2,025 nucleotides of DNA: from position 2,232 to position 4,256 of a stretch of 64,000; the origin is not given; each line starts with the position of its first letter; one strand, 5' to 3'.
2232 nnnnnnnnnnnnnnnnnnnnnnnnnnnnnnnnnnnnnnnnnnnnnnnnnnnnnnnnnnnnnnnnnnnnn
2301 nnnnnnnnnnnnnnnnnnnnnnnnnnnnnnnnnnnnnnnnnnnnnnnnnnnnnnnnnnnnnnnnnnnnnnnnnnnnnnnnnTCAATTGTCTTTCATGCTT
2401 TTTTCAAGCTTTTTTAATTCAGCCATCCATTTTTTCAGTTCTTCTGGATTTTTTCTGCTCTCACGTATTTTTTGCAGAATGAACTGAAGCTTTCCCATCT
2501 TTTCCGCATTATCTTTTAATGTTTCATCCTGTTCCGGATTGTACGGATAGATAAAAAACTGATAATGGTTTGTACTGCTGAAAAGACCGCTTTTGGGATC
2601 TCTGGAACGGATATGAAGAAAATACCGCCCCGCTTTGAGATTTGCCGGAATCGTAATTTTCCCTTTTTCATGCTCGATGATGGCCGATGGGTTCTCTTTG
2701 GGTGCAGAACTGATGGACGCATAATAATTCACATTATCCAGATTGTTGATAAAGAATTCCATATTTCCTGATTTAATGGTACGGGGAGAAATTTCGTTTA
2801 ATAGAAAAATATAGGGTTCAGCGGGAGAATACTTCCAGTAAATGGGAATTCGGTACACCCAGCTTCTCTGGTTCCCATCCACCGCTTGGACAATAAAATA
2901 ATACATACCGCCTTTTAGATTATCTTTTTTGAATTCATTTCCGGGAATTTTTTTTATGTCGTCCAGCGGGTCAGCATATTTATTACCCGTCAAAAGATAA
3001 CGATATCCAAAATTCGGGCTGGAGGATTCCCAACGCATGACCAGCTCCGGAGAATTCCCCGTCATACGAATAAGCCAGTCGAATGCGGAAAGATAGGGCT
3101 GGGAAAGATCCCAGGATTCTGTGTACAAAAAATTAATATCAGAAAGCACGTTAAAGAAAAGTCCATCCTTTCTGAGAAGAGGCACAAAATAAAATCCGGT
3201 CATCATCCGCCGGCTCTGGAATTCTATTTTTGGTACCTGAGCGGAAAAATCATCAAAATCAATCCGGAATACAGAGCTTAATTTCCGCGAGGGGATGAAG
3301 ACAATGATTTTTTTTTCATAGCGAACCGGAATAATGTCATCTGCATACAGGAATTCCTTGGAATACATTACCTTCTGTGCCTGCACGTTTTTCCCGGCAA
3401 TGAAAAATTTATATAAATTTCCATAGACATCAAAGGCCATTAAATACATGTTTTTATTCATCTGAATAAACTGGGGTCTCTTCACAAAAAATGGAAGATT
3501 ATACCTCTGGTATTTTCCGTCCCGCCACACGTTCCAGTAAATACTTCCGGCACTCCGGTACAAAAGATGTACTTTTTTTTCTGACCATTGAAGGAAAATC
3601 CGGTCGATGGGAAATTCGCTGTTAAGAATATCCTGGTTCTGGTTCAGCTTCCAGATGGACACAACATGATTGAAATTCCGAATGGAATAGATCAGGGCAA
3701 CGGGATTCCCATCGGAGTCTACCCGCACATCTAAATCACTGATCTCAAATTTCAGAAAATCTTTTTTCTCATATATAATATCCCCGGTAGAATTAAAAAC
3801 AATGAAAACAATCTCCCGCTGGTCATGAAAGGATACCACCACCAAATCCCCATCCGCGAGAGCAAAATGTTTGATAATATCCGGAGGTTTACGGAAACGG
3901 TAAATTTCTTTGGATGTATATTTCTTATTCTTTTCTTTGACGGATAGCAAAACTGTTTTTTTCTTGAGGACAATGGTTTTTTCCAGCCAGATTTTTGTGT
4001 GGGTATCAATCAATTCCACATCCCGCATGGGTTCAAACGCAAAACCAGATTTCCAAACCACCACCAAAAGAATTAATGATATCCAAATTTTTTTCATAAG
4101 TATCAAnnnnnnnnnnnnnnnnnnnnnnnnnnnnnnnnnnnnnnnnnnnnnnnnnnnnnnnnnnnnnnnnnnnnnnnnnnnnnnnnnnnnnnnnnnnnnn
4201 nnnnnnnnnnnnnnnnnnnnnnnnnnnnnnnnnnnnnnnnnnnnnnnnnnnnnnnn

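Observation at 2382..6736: Two paralogous giant surface proteins translationally coupled to folC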

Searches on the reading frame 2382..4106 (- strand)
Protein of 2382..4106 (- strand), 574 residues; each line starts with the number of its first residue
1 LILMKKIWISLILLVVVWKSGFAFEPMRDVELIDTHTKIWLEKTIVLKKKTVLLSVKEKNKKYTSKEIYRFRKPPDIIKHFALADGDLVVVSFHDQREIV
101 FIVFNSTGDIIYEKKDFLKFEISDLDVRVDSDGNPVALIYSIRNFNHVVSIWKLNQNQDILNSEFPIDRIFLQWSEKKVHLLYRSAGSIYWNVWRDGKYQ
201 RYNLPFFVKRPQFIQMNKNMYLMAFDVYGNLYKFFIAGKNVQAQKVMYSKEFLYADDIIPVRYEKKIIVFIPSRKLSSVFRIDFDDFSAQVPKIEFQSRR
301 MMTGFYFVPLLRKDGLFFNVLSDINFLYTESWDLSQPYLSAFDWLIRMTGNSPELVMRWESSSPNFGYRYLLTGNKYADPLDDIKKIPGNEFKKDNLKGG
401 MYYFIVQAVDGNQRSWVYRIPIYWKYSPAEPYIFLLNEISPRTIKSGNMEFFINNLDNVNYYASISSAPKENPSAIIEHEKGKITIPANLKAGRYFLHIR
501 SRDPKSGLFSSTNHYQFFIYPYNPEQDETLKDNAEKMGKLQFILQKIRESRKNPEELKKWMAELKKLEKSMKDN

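Call 3: search_protein_families(library=pfam, proteins=[window:2382-4106:-], max_evalue=0.1)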
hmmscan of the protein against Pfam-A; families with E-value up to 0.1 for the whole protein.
window:2382-4106:- (574 aa): 2 families
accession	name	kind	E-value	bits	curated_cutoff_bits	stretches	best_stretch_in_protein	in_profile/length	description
PF22433.2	MtxA_IG-like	-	0.062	13.6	26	0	353-413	14-69/83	Magnetotaxis protein MtxA, Immunoglobulin-like domain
PF13585.12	CHU_C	-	0.072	13.7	27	0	389-415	53-82/86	CHU_C Type IX secretion signal domain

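Call 4: search_protein_families(library=ncbifam, proteins=[window:2382-4106:-], max_evalue=0.1)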
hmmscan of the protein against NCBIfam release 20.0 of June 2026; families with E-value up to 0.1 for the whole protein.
window:2382-4106:- (574 aa): 0 families

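Call 13: find_homologous_proteins(query=window:2382-4097:-)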
Query window:2382-4097:- (571 aa): 4 proteins with E <= 0.001 among 5716 candidates.
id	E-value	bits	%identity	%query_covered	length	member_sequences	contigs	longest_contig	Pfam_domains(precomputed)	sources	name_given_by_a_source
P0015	0.0e+0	1300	100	100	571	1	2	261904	-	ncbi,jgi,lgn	-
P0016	0.0e+0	1151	87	100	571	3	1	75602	-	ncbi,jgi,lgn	-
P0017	4.9e-259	879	66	100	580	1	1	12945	-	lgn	-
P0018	1.6e-255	867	66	99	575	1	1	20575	-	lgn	-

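Call 20: find_homologous_proteins(query=A1)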
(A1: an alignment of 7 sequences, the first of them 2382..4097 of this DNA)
Query A1 (7 sequences) (571 aa, profile of the alignment): 4 proteins with E <= 0.001 among 5923 candidates.
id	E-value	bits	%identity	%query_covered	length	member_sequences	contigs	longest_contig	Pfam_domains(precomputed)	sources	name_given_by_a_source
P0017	2.4e-282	956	66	100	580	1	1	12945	-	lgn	-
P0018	6.8e-282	954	66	99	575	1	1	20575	-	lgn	-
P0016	1.6e-281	953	87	100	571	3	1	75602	-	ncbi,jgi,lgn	-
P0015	6.6e-281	951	100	100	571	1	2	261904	-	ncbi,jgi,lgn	-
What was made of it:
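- Tried and rejected: A third word-indexed protein search with the B alignment returned only the four close B homologues (call 20).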

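Call 35: predict_structure(alignment_id=A3)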
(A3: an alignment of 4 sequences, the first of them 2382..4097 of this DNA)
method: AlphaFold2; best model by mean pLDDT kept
length: 571 residues; sequences in the alignment: 4
mean_pLDDT: 54.2   pTM: 0.38
mean pLDDT of the five models: 54.2, 49.9, 48.0, 46.6, 44.9
residues with pLDDT >= 90: 8; 70-90: 128; 50-70: 207; < 50: 228
segments of 3 or more residues with pLDDT < 50: 10-23, 33-38, 126-130, 138-174, 181-184, 243-334, 337-343, 345-347, 379-385, 420-444, 450-454, 517-527
pLDDT, mean of each block of 10 residues (from residue 1): 54 40 54 46 79 64 83 74 72 76 73 66 52 52 38 35 36 49 55 62 61 55 55 77 39 23 27 24 24 25 26 28 27 47 49 60 67 61 54 60 66 58 32 29 48 61 74 67 60 68 55 51 47 73 86 90 77 39
secondary structure, 60 per line:
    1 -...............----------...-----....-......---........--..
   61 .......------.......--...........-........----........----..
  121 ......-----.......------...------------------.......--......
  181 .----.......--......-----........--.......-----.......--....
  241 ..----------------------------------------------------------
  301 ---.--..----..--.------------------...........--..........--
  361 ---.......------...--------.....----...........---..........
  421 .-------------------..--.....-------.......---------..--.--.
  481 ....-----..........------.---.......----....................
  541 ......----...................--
elements in order: H2-16 E27-29 H35-38 E40-45 E49-56 E59-67 E74-80 E83-90 E95-102 E107-114 E119-126 E132-138 E145-147 E166-172 E175-181 E186-192 E195-200 E206-213 E216-222 E228-234 E237-242 E336-346 E349-358 E364-370 E388-392 E397-407 E411-421 E445-449 E457-463 E480-484 E490-499 E510-516 H521-546 H551-569
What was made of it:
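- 3093..4037 (-): B: all-beta N-terminal region with blade-like four-strand repeats. No family could be assigned. The AF2 model is weak (mean pLDDT 54; 60-83 over the first ~130 aa) (call 35).
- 2391..2537 (-): B: C-terminal helical hairpin, charged and coiled-coil-like. AF2 helices at aa 521-546 and 551-569 with pLDDT 73-90 (call 35).
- The B model is poor (pLDDT 54), so its head fold is not established (call 35).
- Tried and rejected: The four-sequence run gave pLDDT 54 (call 35), too poor to search by fold, so B's head fold stays unassigned.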

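Call 63: search_protein_families(library=pfam, alignment_id=A1, max_evalue=1)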
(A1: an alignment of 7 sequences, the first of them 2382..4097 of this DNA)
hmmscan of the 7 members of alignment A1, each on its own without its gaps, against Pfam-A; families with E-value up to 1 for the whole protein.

A. member 1, window:2382-4097:- (571 aa): 3 families
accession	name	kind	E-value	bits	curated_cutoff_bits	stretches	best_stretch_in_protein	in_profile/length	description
PF22433.2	MtxA_IG-like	-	0.063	13.6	26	1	350-410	14-69/83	Magnetotaxis protein MtxA, Immunoglobulin-like domain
PF13585.12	CHU_C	-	0.071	13.7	27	0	386-412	53-82/86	CHU_C Type IX secretion signal domain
PF24144.1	Phage_tudor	-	0.18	12.2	27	0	432-464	35-68/90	Phage tudor domain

B. families by the number of members that match (of 7 scanned): 9 families
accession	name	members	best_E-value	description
PF07495.19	Y_Y_Y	4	6.8e-06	Y_Y_Y domain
PF22433.2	MtxA_IG-like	2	0.03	Magnetotaxis protein MtxA, Immunoglobulin-like domain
PF14524.12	Wzt_C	2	0.045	Wzt C-terminal domain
PF13585.12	CHU_C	2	0.071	CHU_C Type IX secretion signal domain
PF24421.1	Ig_J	1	0.0021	Tip attachment protein J, Ig-like domain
PF25462.1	Beta-barrel_INTS6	1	0.0099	INTS6 beta-barrel domain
PF11995.13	DUF3490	1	0.059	Domain of unknown function (DUF3490)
PF11262.13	Tho2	1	0.092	Transcription factor/nuclear export subunit protein 2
PF24144.1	Phage_tudor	1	0.18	Phage tudor domain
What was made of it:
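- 3093..4037 (-): No Pfam or NCBIfam hit (calls 3, 4, 63).
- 2550..3092 (-): B: tandem Ig-like modules homologous to those of A. Y_Y_Y hits in 4 of 7 B-family members, best E 6.8e-6 (call 63).
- On Y_Y_Y / Big_13 Ig-like module: The window's B protein has no hit, but 4 of 7 B-family members hit Y_Y_Y, best E 6.8e-6 (call 63).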
